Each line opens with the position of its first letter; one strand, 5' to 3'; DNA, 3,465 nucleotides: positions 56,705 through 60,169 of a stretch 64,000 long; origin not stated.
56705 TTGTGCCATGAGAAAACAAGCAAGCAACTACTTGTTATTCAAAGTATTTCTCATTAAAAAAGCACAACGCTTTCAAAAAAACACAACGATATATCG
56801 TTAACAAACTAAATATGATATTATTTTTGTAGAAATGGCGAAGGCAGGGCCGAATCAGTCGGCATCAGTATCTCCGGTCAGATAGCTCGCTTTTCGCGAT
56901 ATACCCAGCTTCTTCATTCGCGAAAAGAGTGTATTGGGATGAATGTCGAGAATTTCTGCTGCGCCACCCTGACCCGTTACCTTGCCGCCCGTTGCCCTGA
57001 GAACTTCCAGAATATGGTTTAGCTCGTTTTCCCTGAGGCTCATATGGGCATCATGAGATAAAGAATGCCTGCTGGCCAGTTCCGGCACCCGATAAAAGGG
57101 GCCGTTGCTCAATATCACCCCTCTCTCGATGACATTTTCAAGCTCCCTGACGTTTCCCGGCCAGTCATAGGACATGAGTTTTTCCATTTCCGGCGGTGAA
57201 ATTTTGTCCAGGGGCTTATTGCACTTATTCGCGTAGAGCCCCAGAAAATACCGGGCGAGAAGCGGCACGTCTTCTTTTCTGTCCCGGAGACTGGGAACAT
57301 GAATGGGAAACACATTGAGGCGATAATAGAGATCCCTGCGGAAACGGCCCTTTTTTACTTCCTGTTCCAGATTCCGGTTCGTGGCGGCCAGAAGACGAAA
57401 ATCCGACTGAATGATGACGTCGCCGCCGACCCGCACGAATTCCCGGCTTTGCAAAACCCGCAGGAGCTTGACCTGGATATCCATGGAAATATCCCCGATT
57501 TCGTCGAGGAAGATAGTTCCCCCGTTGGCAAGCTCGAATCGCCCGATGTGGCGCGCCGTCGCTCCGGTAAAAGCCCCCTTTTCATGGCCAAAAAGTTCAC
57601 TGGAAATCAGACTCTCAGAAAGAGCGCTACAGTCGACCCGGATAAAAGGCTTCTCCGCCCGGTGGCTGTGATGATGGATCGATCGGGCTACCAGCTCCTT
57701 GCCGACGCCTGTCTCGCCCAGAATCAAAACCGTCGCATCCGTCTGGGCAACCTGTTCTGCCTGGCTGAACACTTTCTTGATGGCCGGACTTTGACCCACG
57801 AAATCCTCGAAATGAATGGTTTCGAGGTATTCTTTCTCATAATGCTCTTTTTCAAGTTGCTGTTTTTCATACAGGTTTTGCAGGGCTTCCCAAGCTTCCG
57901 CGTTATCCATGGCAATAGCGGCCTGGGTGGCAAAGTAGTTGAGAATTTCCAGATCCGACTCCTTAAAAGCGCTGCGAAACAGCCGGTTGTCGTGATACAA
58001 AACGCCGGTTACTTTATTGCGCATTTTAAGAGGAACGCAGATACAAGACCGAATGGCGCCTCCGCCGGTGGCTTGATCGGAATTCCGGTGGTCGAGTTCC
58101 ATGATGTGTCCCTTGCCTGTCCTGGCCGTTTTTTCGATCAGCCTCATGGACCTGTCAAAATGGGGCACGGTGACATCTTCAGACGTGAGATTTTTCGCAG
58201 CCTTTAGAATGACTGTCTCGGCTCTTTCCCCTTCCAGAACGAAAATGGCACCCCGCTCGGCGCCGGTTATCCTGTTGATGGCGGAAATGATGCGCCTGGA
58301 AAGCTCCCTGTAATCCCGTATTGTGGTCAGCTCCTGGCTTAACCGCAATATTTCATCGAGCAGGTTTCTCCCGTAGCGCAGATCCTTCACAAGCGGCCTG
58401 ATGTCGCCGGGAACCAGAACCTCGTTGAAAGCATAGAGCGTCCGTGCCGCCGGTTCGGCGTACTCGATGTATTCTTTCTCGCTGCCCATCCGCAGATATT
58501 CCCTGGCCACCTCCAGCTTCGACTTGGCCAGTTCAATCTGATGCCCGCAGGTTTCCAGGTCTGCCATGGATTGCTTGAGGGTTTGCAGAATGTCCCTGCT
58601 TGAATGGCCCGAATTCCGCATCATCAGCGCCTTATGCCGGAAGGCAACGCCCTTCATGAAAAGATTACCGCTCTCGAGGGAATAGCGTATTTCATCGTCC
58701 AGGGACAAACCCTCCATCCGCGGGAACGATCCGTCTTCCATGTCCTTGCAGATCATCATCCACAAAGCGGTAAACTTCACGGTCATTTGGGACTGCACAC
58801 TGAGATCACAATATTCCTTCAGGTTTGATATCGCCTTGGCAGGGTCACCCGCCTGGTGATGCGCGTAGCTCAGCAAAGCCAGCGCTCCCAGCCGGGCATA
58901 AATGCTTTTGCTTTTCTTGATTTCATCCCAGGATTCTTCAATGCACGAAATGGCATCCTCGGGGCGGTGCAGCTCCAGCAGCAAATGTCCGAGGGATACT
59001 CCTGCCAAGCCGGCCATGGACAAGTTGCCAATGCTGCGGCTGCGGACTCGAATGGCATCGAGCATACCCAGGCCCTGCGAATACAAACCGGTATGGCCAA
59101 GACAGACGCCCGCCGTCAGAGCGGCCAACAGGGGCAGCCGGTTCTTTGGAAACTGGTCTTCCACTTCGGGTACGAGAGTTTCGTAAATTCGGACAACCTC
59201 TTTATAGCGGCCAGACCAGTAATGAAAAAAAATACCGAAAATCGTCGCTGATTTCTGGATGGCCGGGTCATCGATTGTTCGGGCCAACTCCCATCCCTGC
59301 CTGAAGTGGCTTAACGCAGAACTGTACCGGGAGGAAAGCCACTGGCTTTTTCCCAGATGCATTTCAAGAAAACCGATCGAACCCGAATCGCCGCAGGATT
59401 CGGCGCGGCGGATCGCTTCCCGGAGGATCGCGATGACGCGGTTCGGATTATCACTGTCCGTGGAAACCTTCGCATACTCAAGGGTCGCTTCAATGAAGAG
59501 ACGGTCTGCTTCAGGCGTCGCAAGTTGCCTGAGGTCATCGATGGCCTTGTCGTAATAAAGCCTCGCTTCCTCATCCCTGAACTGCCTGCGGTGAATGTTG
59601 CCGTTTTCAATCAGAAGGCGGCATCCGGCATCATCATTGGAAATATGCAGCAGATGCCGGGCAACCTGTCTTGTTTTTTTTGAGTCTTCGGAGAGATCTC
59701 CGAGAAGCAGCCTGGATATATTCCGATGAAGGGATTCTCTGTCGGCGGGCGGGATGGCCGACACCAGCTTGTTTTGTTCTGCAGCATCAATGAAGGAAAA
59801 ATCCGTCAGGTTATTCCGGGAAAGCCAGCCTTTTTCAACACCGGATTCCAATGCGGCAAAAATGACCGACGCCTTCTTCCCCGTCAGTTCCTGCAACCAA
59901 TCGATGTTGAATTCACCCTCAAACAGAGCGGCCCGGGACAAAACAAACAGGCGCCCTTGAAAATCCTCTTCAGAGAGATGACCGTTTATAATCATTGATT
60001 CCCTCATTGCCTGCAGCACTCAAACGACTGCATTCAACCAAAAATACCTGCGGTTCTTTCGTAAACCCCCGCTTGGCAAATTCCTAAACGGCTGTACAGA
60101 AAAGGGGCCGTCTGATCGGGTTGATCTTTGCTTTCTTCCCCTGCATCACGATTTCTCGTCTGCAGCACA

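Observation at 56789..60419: The identical 14-mer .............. sits at enhancer distance from both divergent sigma-54 promoters flanking the activator gene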

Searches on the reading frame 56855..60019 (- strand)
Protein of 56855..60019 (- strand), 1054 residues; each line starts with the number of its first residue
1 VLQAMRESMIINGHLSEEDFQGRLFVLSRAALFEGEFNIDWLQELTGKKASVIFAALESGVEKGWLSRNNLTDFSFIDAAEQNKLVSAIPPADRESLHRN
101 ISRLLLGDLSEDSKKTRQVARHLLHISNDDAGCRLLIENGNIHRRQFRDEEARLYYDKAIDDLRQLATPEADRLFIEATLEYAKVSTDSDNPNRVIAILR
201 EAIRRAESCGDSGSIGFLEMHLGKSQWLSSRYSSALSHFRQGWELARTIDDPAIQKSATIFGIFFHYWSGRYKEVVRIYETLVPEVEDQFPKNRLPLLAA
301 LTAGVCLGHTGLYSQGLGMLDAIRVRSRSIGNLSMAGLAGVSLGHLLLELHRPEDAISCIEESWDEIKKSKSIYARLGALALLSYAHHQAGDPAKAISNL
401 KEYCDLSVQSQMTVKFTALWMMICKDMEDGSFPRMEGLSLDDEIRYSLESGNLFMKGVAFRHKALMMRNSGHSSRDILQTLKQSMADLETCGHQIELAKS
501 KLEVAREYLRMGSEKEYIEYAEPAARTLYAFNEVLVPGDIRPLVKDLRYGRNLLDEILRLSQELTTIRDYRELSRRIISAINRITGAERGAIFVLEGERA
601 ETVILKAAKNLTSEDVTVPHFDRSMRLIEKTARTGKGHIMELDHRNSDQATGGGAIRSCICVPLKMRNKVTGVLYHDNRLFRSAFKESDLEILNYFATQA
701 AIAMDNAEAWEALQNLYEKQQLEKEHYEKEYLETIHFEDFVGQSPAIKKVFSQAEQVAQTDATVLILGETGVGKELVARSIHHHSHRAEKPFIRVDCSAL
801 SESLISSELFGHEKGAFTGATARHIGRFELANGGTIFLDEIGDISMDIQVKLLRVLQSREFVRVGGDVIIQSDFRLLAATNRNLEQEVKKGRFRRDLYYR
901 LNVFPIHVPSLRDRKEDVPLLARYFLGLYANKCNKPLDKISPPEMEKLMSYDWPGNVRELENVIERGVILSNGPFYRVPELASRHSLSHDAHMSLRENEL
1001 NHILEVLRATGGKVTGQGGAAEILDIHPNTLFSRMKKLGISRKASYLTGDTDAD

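Call 9: search_protein_families(library=pfam, proteins=[window:56855-60019:-])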
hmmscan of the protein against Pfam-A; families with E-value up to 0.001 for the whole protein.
window:56855-60019:- (1054 aa): 14 families
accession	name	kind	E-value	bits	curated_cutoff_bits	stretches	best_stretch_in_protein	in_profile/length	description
PF00158.32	Sigma54_activat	-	7.3e-72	241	20.2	1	741-907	2-168/168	Sigma-54 interaction domain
PF25601.1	AAA_lid_14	-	2.2e-22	79.1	27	1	912-985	1-74/87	AAA+ ATPase lid domain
PF14532.12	Sigma54_activ_2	-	2.1e-21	77.1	25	1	741-911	1-138/138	Sigma-54 interaction domain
PF01590.32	GAF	-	1.8e-13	51.6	22.4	1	570-704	2-133/133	GAF domain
PF13492.12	GAF_3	-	3.9e-13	50.4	27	1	577-706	9-129/129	GAF domain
PF13185.12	GAF_2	-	1.3e-12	48.6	28.6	1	568-705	2-136/136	GAF domain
PF07728.20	AAA_5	-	1.7e-08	35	22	1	764-884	2-125/139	AAA domain (dynein-related subfamily)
PF13424.12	TPR_12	-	5.5e-08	33.3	30.1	0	342-406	8-74/77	Tetratricopeptide repeat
PF07724.20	AAA_2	-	7.3e-08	33.1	27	1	762-871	4-114/166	AAA domain (Cdc48 subfamily)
PF07719.23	TPR_2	-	3.2e-07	30.4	27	0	135-160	3-28/34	Tetratricopeptide repeat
PF00004.35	AAA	-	2.7e-05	25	21.2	1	764-898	1-128/131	ATPase family associated with various cellular activities (AAA)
PF11849.14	DUF3369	-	4.6e-05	24.2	27.2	1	547-710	14-165/168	Domain of unknown function (DUF3369)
PF02954.25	HTH_8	-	9.6e-05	22.5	22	1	995-1038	2-42/42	Bacterial regulatory protein, Fis family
PF13191.12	AAA_16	-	0.00084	20.3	32.6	0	740-800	2-63/167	AAA ATPase domain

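Call 64: search_solved_structures(query=window:56855-60019:-, max_evalue=0.001)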
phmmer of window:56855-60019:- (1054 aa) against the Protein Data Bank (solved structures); distinct sequences matched with E-value up to 0.001: 40.
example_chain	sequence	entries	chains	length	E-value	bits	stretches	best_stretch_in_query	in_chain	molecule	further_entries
1ojl_A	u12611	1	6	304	4.4e-83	283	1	740-1033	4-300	TRANSCRIPTIONAL REGULATORY PROTEIN ZRAR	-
9qq6_C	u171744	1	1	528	7.1e-82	279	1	723-974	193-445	Nif-specific regulatory protein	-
26jl_A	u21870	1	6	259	1.3e-78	268.3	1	740-985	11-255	Flagellar regulatory protein A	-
4l4u_A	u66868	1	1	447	1.9e-78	267.7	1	716-1040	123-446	Transcriptional regulator (NtrC family)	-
8p53_C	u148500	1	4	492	5.4e-77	262.9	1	732-990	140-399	Transcriptional regulator FleQ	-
6jdi_A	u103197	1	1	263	2.9e-76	260.4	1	737-981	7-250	Nitrogen assimilation regulatory protein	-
5exx_A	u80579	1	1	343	7.7e-76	259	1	737-991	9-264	Transcriptional regulator FleQ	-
5exp_A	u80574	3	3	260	1.3e-75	258.3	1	737-973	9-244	Transcriptional regulator FleQ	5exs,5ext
8pb9_D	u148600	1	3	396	1.5e-75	258.1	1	732-973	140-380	Transcriptional regulator FleQ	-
6j7e_A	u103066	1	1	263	1.5e-75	258.1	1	737-981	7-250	Nitrogen assimilation regulatory protein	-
7ejw_C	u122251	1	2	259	1.6e-75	258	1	737-973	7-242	Transcriptional regulator FleQ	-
6jdl_A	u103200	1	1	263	3.8e-75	256.8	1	737-981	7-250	Nitrogen assimilation regulatory protein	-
6iy8_A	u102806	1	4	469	3.5e-74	253.5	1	740-972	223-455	Positive regulator CapR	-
1ny5_A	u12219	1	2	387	2.4e-73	250.8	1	716-981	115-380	transcriptional regulator (NtrC family)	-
4ly6_A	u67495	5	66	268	3.6e-73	250.2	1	733-981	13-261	Transcriptional regulator (NtrC family)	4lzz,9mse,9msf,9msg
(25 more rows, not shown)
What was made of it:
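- Closest known: NtrC/ZraR-type activators. Same: The AAA+ and HTH_8 modules align with ZraR 1ojl (E 4e-83) and NtrC1/NtrC4 (call 64).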

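Call 65: search_protein_families(library=ncbifam, proteins=[window:56855-60019:-], max_evalue=0.00001)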
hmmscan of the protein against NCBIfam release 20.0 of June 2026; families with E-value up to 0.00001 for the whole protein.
window:56855-60019:- (1054 aa): 26 families (the best 25 are shown)
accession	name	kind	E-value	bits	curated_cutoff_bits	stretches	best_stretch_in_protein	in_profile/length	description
TIGR01817.1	nifA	equivalog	2.5e-115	386.3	528.85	1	555-975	5-432/534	nif-specific transcriptional activator NifA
NF011958.0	PRK15429.1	equivalog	3.9e-111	372.8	830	1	656-1044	297-690/692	formate hydrogenlyase transcriptional activator FlhA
NF003451.0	PRK05022.1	equivalog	4.7e-109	365.4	476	1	655-973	111-425/512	nitric oxide reductase transcriptional regulator NorR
NF041552.1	TF_PrdR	equivalog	1.5e-97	327.4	795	1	711-1037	242-575/577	sigma-54 dependent transcriptional regulator PrdR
TIGR01818.1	ntrC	equivalog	2.3e-97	326.7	558.6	1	726-1005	122-401/463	nitrogen regulation protein NR(I)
NF008469.0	PRK11361.1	equivalog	2.1e-94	316.8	714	1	723-983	128-388/461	acetoacetate metabolism transcriptional regulator AtoC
NF038308.1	RNA_repair_RtcR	equivalog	7.4e-94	315.5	650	1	708-975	158-426/530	RNA repair transcriptional activator RtcR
NF007689.0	PRK10365.1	equivalog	4.2e-92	309.2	760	1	739-1035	140-439/441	sigma-54-dependent response regulator transcription factor ZraR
TIGR02915.1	PEP_resp_reg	equivalog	2.4e-91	306.8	502.6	1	717-1040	117-444/445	PEP-CTERM-box response regulator transcription factor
NF050807.1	TransRegFlbDCaul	equivalog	6.7e-90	302.1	750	1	738-979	118-359/454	sigma-54-dependent transcriptional regulator FlbD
TIGR02974.1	phageshock_pspF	equivalog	4.4e-82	276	443.55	1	741-971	2-233/336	phage shock protein operon transcriptional activator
NF049963.1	RespRegFlgRCampy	domain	4.7e-81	272.8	750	1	734-1038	130-427/429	fla regulon two-component system response regulator FlgR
NF041906.1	V4R_TF_MobR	exception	4.9e-81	272.9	999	1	718-972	213-466/544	phenol degradation transcriptional regulator MobR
NF041946.1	LuxO_transreg_Vib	equivalog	4.5e-79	266.4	800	1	719-981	114-376/463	quorum-sensing sigma-54 dependent transcriptional regulator LuxO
TIGR02329.1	propionate_PrpR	equivalog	2.8e-78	263.8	499.2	1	661-998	155-487/526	propionate catabolism operon regulatory protein PrpR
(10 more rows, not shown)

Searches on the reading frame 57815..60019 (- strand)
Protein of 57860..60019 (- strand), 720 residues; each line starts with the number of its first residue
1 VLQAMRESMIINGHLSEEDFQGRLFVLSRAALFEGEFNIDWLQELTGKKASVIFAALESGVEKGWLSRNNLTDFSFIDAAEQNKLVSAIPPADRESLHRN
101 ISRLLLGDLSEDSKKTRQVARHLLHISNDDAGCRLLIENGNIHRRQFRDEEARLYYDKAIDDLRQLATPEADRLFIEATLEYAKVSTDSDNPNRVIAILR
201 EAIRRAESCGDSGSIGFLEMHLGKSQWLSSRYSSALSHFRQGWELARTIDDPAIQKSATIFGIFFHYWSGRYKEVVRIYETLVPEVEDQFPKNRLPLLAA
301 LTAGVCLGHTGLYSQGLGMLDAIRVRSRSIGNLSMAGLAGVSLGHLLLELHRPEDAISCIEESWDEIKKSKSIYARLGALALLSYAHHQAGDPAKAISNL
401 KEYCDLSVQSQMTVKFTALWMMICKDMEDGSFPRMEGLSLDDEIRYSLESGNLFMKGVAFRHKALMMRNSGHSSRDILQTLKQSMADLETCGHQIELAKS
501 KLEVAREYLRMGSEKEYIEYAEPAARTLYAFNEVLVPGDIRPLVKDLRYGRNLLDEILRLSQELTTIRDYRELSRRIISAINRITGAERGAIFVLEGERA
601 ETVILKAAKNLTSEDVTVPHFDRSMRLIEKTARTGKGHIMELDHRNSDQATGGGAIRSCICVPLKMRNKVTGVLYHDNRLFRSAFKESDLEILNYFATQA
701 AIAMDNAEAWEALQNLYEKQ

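Call 15: find_related_loci(query=window:57860-60019:-, collection=genome_contigs, flank=10000)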
Query window:57860-60019:- (720 aa) in genome_contigs; peptide patterns used: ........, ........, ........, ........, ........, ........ (x = any residue, [..] = any of these).
36 stretches matched a pattern; 5 encode a relative of the query (tblastn E <= 1e-3); 5 distinct loci.
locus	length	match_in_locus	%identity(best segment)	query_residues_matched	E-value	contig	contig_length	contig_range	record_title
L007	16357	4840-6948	68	15-720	0e+0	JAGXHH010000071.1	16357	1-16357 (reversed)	MAG: Desulfobacteraceae bacterium isolate LH_M58 k141_369747, whole genome shotgun sequence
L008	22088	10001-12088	67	26-720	0e+0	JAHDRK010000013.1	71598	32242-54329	MAG: Syntrophobacterales bacterium isolate SV1-B6.3 k141_55218, whole genome shotgun sequence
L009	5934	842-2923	66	26-720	0e+0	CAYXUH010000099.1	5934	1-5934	MAG TPA_asm: uncultured Syntrophaceae bacterium isolate binchicken_co181_557 genome assembly, contig: NODE_29892_length_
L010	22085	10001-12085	65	26-720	0e+0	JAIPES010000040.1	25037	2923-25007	MAG: Desulfobacteraceae bacterium isolate Tobar18m-G7 Tobar18m-C594, whole genome shotgun sequence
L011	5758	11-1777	69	132-720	0e+0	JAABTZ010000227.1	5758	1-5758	MAG: Desulfobacteraceae bacterium isolate S25.Bin024 Scaffold_195, whole genome shotgun sequence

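Call 24: search_protein_families(library=pfam, proteins=[L007:8591-10291:+, L007:10317-11915:+, L010:13350-15071:+, L010:15123-18446:+, L008:8584-9462:-], max_evalue=0.00001)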
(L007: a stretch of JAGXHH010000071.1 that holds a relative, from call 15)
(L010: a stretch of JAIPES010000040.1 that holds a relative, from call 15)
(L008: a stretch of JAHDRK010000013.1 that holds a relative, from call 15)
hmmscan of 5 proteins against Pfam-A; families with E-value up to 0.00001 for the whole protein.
L007:8591-10291:+ (566 aa): 2 families
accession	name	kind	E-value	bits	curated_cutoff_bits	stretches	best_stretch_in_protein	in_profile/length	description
PF00501.34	AMP-binding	-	5.1e-81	272.8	29.9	1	39-430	1-384/384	AMP-binding enzyme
PF13193.12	AMP-binding_C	-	1.6e-17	64.7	24.5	1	480-556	1-76/76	AMP-binding enzyme C-terminal domain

L007:10317-11915:+ (532 aa): 2 families
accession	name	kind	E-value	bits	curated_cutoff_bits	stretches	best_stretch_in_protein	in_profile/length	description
PF01039.27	Carboxyl_trans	-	5.1e-74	250.1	22.3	1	39-511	3-474/493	Carboxyl transferase domain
PF03255.19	ACCA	-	9e-12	45.2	23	1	348-427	128-207/310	Acetyl co-enzyme A carboxylase carboxyltransferase-like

L010:13350-15071:+ (573 aa): 2 families
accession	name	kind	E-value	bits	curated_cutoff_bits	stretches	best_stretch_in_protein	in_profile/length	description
PF00501.34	AMP-binding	-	1.4e-82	278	29.9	1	46-437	1-384/384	AMP-binding enzyme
PF13193.12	AMP-binding_C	-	2.8e-18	67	24.5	1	487-563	1-76/76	AMP-binding enzyme C-terminal domain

L010:15123-18446:+ (1107 aa): 6 families
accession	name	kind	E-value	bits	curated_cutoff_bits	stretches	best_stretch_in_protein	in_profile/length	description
PF01039.27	Carboxyl_trans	-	2.4e-73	247.9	22.3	1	614-1089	2-477/493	Carboxyl transferase domain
PF02786.22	CPSase_L_D2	-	1.3e-56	191.9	19.8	1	114-326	2-209/211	Carbamoyl-phosphate synthase L chain, ATP binding domain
PF00289.28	Biotin_carb_N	-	2.7e-40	137.7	25.5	1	2-108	3-110/110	Biotin carboxylase, N-terminal domain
PF02785.25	Biotin_carb_C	-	9.8e-28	96.9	32.4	1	344-454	1-107/108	Biotin carboxylase C-terminal domain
PF00364.28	Biotin_lipoyl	-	4.7e-15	55.6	22.1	1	503-566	4-72/73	Biotin-requiring enzyme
PF03255.19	ACCA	-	8.2e-14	51.9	23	1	930-1000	135-205/310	Acetyl co-enzyme A carboxylase carboxyltransferase-like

L008:8584-9462:- (292 aa): 2 families
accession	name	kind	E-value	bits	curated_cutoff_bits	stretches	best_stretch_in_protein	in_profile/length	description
PF00753.33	Lactamase_B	-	5.4e-26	92.2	22.7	1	23-215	4-196/196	Metallo-beta-lactamase superfamily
PF12706.13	Lactamase_B_2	-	6e-10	39.5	27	1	36-102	2-72/200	Beta-lactamase superfamily domain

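Call 34: find_related_loci(query=A2, collection=metagenome_contigs, flank=6000)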
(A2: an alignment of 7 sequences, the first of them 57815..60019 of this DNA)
Query A2 (735 aa) in metagenome_contigs; peptide patterns used: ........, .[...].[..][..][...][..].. (x = any residue, [..] = any of these).
244 stretches matched a pattern; 194 encode a relative of the query (tblastn E <= 1e-3); the best 80 are kept; 80 distinct loci.
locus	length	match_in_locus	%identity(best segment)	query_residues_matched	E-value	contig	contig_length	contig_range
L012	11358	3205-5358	66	17-735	0e+0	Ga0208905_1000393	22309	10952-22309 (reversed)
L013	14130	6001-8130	66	26-735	0e+0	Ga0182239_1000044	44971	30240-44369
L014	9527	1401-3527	60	26-735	0e+0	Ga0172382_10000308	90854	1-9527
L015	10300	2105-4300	48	3-735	0e+0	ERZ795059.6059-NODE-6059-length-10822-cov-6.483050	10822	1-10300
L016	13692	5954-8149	48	3-735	0e+0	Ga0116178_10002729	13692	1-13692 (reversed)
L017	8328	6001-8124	47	26-735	0e+0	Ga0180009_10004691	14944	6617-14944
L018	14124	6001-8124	46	26-735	0e+0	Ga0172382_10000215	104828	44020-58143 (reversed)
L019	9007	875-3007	45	24-735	0e+0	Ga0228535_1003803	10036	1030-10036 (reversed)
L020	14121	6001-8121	44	30-735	0e+0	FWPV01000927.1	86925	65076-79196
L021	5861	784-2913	42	26-735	0e+0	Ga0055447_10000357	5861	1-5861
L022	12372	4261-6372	43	30-735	0e+0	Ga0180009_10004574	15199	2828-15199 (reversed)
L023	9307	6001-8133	41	26-735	0e+0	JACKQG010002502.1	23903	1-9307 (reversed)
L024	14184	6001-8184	42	8-735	0e+0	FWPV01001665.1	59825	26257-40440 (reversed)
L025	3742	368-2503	44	26-735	0e+0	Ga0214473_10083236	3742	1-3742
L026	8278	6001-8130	44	26-735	0e+0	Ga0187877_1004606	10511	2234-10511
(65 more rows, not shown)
